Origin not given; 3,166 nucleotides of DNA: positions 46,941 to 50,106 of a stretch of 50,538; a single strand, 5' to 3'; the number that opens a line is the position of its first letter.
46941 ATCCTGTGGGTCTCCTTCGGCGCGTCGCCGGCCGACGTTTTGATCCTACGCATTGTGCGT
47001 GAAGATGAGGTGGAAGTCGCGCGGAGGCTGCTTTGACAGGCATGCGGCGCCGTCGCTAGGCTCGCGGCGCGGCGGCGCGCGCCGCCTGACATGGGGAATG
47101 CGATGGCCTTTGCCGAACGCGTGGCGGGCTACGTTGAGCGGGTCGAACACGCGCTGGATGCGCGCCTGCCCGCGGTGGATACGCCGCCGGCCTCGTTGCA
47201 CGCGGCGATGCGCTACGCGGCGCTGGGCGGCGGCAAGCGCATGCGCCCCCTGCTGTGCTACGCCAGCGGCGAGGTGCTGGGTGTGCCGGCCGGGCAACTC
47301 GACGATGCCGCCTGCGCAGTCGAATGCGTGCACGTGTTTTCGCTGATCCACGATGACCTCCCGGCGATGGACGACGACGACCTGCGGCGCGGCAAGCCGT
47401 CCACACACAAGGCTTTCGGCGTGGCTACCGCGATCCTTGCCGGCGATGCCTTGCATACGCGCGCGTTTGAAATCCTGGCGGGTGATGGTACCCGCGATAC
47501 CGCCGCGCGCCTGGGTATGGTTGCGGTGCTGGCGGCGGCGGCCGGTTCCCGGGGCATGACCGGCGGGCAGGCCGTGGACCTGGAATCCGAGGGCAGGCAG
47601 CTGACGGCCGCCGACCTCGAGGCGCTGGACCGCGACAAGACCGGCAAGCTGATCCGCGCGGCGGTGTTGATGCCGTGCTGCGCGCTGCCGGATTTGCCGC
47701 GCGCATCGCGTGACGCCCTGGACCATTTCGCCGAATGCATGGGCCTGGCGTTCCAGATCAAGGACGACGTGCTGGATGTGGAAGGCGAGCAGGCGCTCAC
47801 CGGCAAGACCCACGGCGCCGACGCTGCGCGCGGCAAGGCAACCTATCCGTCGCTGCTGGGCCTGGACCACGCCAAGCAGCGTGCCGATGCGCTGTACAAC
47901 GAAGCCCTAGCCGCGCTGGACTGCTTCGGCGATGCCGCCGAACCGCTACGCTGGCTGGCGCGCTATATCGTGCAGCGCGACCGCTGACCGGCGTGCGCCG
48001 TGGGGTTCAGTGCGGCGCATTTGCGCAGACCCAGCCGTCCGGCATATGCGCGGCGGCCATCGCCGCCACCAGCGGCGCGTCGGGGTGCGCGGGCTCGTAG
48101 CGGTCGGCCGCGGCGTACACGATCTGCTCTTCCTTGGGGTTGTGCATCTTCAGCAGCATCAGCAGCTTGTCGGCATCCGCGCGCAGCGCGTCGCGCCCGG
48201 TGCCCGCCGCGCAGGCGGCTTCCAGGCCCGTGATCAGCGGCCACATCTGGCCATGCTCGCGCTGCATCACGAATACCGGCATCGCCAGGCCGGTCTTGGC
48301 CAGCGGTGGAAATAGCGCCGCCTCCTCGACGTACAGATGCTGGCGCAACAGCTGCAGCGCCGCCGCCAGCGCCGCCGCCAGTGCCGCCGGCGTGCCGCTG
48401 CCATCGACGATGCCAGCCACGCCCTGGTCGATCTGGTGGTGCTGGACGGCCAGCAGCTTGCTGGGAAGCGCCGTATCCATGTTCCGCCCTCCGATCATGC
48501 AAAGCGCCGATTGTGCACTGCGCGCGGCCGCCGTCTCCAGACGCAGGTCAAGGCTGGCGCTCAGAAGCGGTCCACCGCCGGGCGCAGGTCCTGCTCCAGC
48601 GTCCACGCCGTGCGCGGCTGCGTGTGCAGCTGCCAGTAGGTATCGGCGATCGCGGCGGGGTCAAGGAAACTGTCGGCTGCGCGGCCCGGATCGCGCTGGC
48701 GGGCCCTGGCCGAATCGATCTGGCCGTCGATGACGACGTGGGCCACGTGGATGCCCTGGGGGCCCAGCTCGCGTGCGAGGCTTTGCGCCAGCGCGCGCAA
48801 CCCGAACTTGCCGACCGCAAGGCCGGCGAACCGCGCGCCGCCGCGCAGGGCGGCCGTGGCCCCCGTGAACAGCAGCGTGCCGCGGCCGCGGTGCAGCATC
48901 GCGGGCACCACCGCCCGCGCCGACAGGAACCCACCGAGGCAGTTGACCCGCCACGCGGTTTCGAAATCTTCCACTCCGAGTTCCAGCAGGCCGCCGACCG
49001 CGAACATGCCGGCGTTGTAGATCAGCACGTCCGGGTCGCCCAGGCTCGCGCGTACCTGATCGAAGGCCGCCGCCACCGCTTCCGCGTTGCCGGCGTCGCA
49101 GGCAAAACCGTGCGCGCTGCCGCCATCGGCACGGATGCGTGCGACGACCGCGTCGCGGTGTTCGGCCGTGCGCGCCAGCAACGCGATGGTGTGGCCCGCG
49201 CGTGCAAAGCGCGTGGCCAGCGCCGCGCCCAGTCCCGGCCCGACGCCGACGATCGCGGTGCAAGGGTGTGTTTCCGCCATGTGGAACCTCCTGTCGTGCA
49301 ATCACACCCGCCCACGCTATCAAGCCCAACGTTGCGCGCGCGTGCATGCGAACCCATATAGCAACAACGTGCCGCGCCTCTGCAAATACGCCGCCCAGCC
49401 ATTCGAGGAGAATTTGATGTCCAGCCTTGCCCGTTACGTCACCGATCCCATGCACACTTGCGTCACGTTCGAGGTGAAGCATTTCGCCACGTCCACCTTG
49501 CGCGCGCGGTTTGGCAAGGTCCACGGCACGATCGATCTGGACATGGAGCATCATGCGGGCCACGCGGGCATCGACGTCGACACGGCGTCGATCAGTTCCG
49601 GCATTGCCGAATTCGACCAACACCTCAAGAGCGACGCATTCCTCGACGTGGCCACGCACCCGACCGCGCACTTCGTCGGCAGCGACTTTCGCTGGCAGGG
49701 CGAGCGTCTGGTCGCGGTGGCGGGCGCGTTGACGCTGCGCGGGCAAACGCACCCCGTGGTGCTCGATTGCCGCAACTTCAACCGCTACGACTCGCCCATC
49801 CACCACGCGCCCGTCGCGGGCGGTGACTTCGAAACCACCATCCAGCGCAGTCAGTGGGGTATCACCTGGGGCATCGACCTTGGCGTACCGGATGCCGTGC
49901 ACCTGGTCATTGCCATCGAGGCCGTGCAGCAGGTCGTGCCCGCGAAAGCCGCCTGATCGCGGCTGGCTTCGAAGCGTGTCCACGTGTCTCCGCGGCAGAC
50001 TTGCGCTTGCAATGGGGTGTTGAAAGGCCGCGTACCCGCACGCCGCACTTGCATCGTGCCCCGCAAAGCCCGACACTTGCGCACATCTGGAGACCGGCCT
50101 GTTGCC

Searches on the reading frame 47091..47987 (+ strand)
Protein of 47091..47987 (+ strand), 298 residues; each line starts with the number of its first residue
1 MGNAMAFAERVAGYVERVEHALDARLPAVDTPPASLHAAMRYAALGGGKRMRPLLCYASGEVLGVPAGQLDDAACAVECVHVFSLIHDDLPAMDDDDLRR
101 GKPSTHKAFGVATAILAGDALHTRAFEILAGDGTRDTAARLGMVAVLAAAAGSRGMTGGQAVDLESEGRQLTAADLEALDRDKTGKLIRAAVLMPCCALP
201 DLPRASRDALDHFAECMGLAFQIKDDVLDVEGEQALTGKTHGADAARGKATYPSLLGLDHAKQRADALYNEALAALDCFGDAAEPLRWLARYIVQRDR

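Call 5: search_protein_families(library=pfam, proteins=[window:47091-47987:+])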
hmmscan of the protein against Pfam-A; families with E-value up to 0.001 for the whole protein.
window:47091-47987:+ (298 aa): 1 family
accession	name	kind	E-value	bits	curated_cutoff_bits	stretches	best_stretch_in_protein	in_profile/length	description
PF00348.22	polyprenyl_synt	-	5.8e-52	176.8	27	1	35-270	3-231/251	Polyprenyl synthetase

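Call 8: search_protein_families(library=ncbifam, proteins=[window:47091-47987:+])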
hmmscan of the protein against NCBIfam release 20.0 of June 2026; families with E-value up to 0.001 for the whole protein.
window:47091-47987:+ (298 aa): 16 families
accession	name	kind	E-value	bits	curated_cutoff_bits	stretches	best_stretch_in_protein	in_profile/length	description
NF045485.1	FPPsyn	subfamily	4.3e-99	331.3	275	1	15-297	5-287/288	farnesyl diphosphate synthase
NF007877.0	PRK10581.1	equivalog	1.1e-91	307.1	321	1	5-298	1-299/299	(2E,6E)-farnesyl diphosphate synthase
NF045685.1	GGPPSynCrtE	equivalog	3.1e-81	272.6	460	1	16-297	12-292/293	geranylgeranyl diphosphate synthase CrtE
NF041169.1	f2_encap_cargo4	exception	2.3e-52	178.3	450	1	42-269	44-264/334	family 2 encapsulin nanocompartment cargo protein polyprenyl transferase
NF040698.1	IdsA_Meth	equivalog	1.4e-46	159.3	468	1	11-264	7-256/328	short chain isoprenyl diphosphate synthase IdsA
NF041003.1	GGPP_syn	equivalog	3e-39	135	500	1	16-274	11-263/326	geranylgeranyl diphosphate synthase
NF040789.2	gerfarn_diphsyn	equivalog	4.1e-34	118.3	560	1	9-252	9-261/345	geranylfarnesyl diphosphate synthase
NF045549.1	GGPPsyn_IdsB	equivalog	4.2e-32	111.5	475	1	47-264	64-275/346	geranylgeranyl diphosphate synthase IdsB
NF008140.0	PRK10888.1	equivalog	1e-25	90.8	412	1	42-273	38-259/323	octaprenyl diphosphate synthase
NF042417.1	NPPPS_Mycobact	equivalog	1e-24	87.2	600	1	6-269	17-267/335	nonaprenyl/(2E,6E)-farnesyl/geranylgeranyl diphosphat synthase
NF045628.1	HxpDPsynlarge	equivalog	5.8e-24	84.7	500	2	14-130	4-115/311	hexaprenyl-diphosphate synthase large subunit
TIGR02748.1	GerC3_HepT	equivalog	3.6e-23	82.2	456.55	1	16-262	14-247/319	heptaprenyl diphosphate synthase component II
TIGR02749.1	prenyl_cyano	equivalog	2.3e-22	79.4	383.2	1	35-263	31-252/322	solanesyl diphosphate synthase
NF040627.1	GFPS_Meth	equivalog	1.6e-17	63.9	600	1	34-230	26-210/285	geranylfarnesyl diphosphate synthase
NF042416.1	GFPPS_Mycobact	equivalog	2.4e-17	62.9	600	1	35-253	29-262/350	bifunctional (2E,6E)-farnesyl/geranyl diphosphate synthase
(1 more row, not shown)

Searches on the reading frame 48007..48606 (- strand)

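Call 8: search_protein_families(library=ncbifam, proteins=[window:48007-48606:-])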
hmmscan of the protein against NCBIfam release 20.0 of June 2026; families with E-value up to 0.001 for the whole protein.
window:48007-48606:- (199 aa): 1 family
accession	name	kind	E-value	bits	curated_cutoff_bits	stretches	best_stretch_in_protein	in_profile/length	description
NF008221.0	PRK10992.1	equivalog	3.9e-06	26.5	254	1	68-123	107-165/220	iron-sulfur cluster repair protein YtfE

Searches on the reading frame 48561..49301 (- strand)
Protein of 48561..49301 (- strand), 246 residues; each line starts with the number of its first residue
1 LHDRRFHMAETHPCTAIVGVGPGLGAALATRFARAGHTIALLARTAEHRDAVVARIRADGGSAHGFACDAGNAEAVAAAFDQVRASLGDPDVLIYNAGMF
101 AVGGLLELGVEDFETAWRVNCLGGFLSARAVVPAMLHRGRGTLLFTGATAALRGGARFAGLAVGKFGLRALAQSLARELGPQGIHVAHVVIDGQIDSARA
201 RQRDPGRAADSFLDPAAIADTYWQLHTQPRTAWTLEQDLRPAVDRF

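Call 8: search_protein_families(library=ncbifam, proteins=[window:48561-49301:-])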
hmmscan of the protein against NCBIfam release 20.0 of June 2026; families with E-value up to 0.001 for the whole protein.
window:48561-49301:- (246 aa): 204 families (the best 25 are shown)
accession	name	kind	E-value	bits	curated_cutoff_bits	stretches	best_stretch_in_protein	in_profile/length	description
NF005806.0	PRK07666.1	equivalog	5.7e-33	114.2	286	1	16-188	11-183/239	3-ketoacyl-ACP reductase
NF005559.1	PRK07231.1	subfamily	4.8e-29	101.6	215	1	16-189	7-181/249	glucose 1-dehydrogenase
NF004791.0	PRK06138.1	equivalog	6.7e-29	100.9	312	1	16-201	9-192/252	SDR family oxidoreductase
NF005854.0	PRK07775.1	equivalog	1.8e-28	99.6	260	1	14-197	12-194/274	SDR family oxidoreductase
NF005672.0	PRK07454.1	equivalog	1.9e-28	99.3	234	1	12-232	6-227/241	SDR family oxidoreductase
NF005909.0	PRK07890.1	subfamily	2.3e-26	92.6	258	1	17-190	12-185/260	short chain dehydrogenase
NF009466.0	PRK12826.1-2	subfamily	3.2e-26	92.3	222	1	17-204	8-196/248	3-oxoacyl-ACP reductase FabG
NF005681.0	PRK07478.1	subfamily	3.6e-26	92.1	267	1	16-205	10-200/254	SDR family oxidoreductase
NF005594.0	PRK07326.1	equivalog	1.6e-25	90.1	271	1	14-242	8-232/237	SDR family oxidoreductase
TIGR01830.1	3oxo_ACP_reduc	equivalog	2.3e-25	89.7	297.75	1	17-197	3-183/239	3-oxoacyl-[acyl-carrier-protein] reductase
TIGR03206.1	benzo_BadH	equivalog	4.9e-25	88.3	431.2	1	16-198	7-188/250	2-hydroxycyclohexanecarboxyl-CoA dehydrogenase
NF004196.0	PRK05650.1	equivalog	5.3e-25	88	297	1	16-190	6-179/272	SDR family oxidoreductase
NF004825.0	PRK06181.1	equivalog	9.9e-25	87.3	215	1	16-190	10-184/268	SDR family oxidoreductase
NF009093.0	PRK12429.1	subfamily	1.4e-24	86.8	258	1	15-197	8-189/259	3-hydroxybutyrate dehydrogenase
NF009050.0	PRK12384.1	equivalog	1.5e-24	87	307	1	16-197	6-190/259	sorbitol-6-phosphate dehydrogenase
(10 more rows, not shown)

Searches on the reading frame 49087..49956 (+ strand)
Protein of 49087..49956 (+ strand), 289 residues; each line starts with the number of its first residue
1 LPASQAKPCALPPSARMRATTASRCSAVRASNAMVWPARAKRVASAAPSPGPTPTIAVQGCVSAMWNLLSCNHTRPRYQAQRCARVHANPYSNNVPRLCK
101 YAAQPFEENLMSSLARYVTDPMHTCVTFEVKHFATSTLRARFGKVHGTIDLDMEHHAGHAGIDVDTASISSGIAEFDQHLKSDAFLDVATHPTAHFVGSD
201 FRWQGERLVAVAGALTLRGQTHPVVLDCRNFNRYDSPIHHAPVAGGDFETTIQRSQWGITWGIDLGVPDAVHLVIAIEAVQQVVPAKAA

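Call 8: search_protein_families(library=ncbifam, proteins=[window:49087-49956:+])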
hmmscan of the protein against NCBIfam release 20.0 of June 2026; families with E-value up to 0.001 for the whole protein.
window:49087-49956:+ (289 aa): 1 family
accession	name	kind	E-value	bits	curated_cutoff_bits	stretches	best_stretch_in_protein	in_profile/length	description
NF002994.0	PRK03757.1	equivalog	6.4e-25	88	232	1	118-282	26-191/191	YceI family protein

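Call 65: search_protein_families(library=ncbifam, proteins=[window:49087-49956:+], max_evalue=0.01)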
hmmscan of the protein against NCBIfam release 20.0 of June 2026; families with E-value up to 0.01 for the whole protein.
window:49087-49956:+ (289 aa): 1 family
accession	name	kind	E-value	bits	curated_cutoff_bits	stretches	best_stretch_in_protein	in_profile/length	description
NF002994.0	PRK03757.1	equivalog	6.4e-25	88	232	1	118-282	26-191/191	YceI family protein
